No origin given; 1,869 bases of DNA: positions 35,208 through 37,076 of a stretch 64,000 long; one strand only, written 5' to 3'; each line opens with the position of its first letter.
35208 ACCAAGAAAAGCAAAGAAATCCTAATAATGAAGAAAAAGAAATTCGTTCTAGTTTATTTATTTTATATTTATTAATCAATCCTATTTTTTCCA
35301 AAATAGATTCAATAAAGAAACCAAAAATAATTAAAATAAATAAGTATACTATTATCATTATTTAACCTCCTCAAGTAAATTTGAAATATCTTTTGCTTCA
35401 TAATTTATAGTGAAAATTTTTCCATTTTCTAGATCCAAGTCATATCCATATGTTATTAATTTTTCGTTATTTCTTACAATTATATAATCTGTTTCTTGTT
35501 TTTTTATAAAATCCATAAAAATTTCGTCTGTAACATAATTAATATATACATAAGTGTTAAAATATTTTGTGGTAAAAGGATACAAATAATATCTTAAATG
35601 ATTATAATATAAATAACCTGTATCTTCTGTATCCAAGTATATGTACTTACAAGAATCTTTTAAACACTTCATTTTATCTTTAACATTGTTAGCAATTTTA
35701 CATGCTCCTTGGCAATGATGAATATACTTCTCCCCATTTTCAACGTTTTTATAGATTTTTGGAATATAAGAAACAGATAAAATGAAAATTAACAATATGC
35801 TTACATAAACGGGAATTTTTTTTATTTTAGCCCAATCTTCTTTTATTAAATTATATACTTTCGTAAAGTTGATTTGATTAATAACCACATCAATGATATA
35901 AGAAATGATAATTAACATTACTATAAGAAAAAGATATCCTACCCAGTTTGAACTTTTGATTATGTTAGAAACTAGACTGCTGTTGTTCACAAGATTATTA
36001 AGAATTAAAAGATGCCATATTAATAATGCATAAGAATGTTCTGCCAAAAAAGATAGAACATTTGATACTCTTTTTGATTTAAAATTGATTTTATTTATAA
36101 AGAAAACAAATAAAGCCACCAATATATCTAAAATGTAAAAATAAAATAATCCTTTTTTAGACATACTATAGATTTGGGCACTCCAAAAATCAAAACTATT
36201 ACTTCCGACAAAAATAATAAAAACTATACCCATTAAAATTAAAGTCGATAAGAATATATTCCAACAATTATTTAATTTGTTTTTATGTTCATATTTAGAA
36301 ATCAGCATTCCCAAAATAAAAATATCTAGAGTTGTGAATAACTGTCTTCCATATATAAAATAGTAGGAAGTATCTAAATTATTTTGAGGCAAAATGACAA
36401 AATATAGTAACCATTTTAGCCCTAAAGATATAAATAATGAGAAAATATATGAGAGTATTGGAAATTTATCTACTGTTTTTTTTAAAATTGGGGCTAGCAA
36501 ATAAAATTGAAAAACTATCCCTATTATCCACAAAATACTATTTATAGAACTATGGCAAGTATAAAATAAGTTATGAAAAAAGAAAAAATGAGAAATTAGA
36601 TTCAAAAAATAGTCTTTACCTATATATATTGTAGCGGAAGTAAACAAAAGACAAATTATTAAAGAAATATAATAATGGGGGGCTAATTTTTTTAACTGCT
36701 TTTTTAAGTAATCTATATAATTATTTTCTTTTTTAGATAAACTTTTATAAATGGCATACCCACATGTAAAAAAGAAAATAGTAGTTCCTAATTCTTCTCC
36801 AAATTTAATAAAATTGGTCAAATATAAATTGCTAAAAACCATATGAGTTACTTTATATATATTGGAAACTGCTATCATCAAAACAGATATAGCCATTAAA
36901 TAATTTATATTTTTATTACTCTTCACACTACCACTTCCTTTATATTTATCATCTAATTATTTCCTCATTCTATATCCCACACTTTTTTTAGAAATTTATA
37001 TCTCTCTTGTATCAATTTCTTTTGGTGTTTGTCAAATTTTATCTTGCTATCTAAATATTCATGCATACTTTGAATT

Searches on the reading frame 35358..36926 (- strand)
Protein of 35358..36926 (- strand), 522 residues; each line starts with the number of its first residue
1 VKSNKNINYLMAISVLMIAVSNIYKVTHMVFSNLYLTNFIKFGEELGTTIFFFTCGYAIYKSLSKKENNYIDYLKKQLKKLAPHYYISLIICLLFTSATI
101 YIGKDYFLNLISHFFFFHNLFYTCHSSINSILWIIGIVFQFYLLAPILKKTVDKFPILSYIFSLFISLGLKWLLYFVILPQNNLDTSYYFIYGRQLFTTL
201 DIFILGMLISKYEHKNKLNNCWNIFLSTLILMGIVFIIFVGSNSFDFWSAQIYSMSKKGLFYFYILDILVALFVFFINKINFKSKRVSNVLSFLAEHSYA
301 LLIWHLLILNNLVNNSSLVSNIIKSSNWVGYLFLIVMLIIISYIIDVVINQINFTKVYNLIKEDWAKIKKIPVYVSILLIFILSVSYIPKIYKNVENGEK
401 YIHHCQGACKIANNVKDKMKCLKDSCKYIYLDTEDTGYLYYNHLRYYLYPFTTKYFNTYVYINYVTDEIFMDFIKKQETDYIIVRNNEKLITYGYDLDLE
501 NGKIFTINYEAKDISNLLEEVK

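Call 61: search_protein_families(library=pfam, proteins=[window:35358-36926:-], max_evalue=0.00001)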
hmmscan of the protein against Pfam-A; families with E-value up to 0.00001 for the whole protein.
window:35358-36926:- (522 aa): 1 family
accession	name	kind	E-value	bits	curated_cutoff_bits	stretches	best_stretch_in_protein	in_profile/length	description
PF01757.29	Acyl_transf_3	-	6.4e-21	75.2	31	1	12-345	9-324/326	Acyltransferase domain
